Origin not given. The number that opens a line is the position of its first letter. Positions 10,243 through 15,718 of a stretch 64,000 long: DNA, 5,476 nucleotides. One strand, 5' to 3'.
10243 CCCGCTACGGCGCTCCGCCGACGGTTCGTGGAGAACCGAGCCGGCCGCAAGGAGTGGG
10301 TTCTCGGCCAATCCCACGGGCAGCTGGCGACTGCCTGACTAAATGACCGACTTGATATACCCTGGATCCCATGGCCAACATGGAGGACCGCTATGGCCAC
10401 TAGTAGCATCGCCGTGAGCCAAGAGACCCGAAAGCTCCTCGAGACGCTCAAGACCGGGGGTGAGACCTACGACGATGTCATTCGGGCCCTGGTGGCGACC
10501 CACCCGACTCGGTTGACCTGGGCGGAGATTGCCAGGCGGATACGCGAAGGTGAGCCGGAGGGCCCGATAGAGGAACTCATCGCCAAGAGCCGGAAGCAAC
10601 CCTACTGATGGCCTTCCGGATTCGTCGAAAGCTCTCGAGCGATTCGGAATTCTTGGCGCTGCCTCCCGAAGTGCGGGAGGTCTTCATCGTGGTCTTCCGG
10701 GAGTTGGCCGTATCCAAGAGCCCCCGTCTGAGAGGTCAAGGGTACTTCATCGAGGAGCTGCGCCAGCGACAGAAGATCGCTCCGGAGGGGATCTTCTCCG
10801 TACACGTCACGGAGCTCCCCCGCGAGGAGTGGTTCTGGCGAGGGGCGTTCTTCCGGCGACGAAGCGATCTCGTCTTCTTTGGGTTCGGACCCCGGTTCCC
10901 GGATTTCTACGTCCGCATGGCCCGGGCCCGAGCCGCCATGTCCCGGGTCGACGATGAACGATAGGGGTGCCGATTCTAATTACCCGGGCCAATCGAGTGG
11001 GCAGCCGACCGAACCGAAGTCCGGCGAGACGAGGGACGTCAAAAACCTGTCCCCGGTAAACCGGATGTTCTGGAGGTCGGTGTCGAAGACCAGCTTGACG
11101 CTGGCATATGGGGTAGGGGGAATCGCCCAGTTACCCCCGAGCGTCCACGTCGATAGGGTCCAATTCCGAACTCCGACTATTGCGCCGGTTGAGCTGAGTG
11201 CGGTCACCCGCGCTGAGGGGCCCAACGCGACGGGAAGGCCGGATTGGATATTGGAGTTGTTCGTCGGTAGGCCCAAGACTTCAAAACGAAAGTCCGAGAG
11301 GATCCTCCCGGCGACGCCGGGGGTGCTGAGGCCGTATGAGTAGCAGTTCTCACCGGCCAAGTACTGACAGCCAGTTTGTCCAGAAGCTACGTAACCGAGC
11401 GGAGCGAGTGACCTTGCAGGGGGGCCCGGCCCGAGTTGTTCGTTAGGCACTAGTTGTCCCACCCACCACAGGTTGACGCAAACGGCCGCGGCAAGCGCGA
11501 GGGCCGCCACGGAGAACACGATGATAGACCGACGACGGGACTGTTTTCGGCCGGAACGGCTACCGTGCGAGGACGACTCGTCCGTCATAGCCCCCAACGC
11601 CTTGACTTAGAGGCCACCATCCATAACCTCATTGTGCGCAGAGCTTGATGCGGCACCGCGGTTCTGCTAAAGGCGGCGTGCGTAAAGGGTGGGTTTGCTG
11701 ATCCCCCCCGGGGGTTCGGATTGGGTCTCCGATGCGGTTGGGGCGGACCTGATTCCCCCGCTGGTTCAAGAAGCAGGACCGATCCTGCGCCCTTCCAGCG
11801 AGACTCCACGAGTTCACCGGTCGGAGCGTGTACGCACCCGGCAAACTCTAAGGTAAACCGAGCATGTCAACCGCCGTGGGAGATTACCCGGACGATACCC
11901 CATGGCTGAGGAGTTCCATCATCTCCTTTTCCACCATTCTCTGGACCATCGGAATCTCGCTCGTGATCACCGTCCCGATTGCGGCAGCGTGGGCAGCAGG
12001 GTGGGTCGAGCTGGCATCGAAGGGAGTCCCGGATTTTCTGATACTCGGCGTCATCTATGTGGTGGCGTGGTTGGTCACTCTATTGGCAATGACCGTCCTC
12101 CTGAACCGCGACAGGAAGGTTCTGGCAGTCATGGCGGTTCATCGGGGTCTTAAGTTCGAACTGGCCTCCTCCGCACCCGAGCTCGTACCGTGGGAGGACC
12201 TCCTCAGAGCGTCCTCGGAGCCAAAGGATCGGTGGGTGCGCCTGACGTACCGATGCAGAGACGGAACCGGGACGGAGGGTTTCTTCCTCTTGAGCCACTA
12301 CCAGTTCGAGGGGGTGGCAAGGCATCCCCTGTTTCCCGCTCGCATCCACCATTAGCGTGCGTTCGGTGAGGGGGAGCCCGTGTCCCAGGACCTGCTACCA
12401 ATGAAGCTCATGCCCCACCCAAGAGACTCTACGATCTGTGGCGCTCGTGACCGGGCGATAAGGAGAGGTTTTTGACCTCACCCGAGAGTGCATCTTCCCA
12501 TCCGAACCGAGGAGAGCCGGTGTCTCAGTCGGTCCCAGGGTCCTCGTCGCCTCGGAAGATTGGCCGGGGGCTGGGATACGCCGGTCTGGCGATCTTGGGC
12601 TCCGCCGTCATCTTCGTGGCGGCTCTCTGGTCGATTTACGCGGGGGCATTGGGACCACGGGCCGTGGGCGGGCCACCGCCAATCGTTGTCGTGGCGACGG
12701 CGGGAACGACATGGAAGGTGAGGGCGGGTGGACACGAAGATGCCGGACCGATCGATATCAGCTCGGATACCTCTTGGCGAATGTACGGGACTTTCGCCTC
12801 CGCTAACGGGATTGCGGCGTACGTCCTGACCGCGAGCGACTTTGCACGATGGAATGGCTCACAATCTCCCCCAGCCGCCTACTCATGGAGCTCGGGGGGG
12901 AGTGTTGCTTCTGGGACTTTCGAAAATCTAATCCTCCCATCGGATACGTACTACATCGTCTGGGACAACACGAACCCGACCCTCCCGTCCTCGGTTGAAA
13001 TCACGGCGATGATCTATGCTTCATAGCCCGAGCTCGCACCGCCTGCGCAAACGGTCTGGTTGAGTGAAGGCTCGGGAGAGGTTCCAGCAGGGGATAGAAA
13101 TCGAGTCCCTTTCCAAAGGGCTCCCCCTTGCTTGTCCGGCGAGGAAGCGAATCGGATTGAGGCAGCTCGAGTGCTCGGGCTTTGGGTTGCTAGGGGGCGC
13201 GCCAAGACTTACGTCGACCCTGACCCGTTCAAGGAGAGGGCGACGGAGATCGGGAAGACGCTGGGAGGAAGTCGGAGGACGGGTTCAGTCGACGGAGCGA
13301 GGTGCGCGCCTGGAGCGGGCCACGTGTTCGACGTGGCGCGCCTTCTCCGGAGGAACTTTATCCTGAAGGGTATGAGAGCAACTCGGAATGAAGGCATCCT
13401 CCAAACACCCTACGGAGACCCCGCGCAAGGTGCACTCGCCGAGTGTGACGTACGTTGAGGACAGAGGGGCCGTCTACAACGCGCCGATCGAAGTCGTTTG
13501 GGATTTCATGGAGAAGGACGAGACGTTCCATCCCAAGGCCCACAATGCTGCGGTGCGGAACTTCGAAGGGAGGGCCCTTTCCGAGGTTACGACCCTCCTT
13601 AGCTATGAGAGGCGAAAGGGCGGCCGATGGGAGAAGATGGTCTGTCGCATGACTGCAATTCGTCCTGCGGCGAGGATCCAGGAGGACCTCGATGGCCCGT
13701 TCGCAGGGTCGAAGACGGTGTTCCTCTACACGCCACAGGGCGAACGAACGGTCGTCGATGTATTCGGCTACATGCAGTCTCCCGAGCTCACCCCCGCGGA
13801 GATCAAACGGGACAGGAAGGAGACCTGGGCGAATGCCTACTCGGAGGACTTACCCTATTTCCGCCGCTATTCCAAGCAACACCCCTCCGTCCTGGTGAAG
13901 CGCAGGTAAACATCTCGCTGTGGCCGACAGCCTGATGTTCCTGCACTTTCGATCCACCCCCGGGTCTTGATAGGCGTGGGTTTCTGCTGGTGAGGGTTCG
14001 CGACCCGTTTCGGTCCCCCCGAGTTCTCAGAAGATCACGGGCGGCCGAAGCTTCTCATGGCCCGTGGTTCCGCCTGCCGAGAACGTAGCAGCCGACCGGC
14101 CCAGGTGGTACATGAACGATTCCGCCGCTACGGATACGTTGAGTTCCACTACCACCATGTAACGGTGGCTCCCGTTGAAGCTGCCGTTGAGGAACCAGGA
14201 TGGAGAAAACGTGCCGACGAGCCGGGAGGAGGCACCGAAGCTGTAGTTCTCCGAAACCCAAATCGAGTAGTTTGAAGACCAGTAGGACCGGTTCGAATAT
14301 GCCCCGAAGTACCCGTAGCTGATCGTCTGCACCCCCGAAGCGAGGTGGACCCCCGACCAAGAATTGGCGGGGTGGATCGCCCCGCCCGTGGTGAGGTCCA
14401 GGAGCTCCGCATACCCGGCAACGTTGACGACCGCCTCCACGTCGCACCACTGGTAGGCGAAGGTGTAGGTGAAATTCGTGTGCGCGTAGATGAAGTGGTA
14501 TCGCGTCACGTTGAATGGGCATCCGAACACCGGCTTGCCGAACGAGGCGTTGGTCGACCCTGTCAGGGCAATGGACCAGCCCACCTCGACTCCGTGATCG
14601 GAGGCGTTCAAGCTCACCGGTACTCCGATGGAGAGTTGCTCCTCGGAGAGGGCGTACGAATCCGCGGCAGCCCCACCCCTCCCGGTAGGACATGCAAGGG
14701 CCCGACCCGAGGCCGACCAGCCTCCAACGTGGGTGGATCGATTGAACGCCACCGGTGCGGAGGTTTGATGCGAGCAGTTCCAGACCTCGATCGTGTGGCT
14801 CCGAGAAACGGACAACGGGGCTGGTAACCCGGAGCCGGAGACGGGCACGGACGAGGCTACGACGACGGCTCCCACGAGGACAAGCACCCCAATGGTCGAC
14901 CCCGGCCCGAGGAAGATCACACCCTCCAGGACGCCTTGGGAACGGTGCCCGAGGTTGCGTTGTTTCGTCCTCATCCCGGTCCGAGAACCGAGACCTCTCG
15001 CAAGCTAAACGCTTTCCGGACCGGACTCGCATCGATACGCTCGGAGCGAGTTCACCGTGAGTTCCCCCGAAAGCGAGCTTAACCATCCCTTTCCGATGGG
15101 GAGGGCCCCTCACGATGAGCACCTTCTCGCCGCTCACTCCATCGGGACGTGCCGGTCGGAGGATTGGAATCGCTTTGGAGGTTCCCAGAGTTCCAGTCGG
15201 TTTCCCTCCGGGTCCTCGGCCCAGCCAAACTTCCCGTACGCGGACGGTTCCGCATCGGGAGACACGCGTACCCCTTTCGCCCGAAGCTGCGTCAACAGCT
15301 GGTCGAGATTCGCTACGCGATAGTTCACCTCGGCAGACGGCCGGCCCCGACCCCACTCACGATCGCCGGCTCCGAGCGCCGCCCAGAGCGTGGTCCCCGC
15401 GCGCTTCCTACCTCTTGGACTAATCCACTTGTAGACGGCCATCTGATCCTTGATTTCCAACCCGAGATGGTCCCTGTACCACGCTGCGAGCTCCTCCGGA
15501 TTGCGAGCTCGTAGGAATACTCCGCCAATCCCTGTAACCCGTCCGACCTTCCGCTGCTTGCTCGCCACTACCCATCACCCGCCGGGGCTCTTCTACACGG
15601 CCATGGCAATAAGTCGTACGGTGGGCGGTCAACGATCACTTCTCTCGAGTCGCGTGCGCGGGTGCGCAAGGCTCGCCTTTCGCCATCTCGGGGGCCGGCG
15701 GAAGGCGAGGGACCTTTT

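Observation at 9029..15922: Exact 18-bp direct repeat built from a tRNA 3' end brackets a 6.9-kb accessory island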

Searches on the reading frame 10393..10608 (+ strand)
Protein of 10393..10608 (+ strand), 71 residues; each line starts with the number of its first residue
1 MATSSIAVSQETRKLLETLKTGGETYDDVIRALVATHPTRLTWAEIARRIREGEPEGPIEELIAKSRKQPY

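Call 12: search_protein_families(library=pfam, proteins=[window:10393-10608:+], max_evalue=0.01)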
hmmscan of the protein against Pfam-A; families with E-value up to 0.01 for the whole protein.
window:10393-10608:+ (71 aa): 2 families
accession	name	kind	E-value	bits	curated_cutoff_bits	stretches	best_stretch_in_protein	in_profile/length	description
PF24434.1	DUF7557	-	4.6e-05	23.2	25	1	4-35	2-33/45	Family of unknown function (DUF7557)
PF02697.20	VAPB_antitox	-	0.0036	18.5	27.9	1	5-68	2-66/69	Putative antitoxin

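Call 70: search_protein_families(library=ncbifam, proteins=[window:10393-10608:+], max_evalue=0.01)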
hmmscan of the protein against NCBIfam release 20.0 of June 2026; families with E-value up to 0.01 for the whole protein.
window:10393-10608:+ (71 aa): 0 families

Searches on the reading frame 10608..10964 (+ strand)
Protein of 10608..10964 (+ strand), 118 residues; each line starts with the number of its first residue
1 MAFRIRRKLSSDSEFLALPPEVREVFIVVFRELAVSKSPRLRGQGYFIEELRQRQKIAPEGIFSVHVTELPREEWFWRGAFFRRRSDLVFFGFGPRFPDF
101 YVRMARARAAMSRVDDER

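Call 13: search_protein_families(library=pfam, proteins=[window:10608-10964:+], max_evalue=0.01)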
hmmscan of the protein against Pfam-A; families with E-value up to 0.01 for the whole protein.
window:10608-10964:+ (118 aa): 0 families

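Call 70: search_protein_families(library=ncbifam, proteins=[window:10608-10964:+], max_evalue=0.01)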
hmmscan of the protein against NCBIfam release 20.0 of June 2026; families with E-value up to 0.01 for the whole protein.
window:10608-10964:+ (118 aa): 0 families

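Call 74: search_protein_families(library=phrogs, proteins=[window:10608-10964:+], max_evalue=0.001)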
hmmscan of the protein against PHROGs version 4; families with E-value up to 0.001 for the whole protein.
window:10608-10964:+ (118 aa): 0 families

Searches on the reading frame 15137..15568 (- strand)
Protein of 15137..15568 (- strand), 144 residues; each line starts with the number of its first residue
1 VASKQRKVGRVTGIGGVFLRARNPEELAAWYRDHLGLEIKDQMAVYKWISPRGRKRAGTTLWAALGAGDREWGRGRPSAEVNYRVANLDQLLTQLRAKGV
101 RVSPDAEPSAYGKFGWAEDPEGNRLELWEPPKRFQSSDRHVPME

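Call 52: search_protein_families(library=pfam, alignment_id=A3, max_evalue=0.001)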
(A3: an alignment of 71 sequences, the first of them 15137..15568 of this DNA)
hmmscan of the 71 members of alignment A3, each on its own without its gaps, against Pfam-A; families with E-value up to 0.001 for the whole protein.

A. member 1, window:15137-15568:- (144 aa): 2 families
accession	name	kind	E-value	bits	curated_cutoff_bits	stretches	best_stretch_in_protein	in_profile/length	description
PF00903.31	Glyoxalase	-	1.3e-07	32.5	20.6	1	14-127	2-121/121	Glyoxalase/Bleomycin resistance protein/Dioxygenase superfamily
PF18029.7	Glyoxalase_6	-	3.5e-06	28.1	23.6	1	17-127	2-105/106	Glyoxalase-like domain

B. families by the number of members that match (of 71 scanned): 47 families (the first 25 are shown)
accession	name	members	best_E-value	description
PF01850.27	PIN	4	5e-12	PIN domain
PF00589.27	Phage_integrase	3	9.6e-16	Phage integrase family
PF00239.26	Resolvase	2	6.7e-40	Resolvase, N terminal domain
PF13847.12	Methyltransf_31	2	1.9e-21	Methyltransferase domain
PF13649.12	Methyltransf_25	2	5.9e-18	Methyltransferase domain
PF08241.18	Methyltransf_11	2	1.1e-15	Methyltransferase domain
PF13489.12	Methyltransf_23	2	1.3e-14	Methyltransferase domain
PF08242.18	Methyltransf_12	2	1.5e-14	Methyltransferase domain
PF00903.31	Glyoxalase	2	1.9e-13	Glyoxalase/Bleomycin resistance protein/Dioxygenase superfamily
PF05175.20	MTS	2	2e-06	Methyltransferase small domain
PF18029.7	Glyoxalase_6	2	3.5e-06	Glyoxalase-like domain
PF01402.27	RHH_1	2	2.7e-05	Ribbon-helix-helix protein, copG family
PF00230.25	MIP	1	7.3e-32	Major intrinsic protein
PF01565.28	FAD_binding_4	1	6.5e-30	FAD binding domain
PF06224.18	AlkZ-like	1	7e-30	DNA glycosylase AlkZ-like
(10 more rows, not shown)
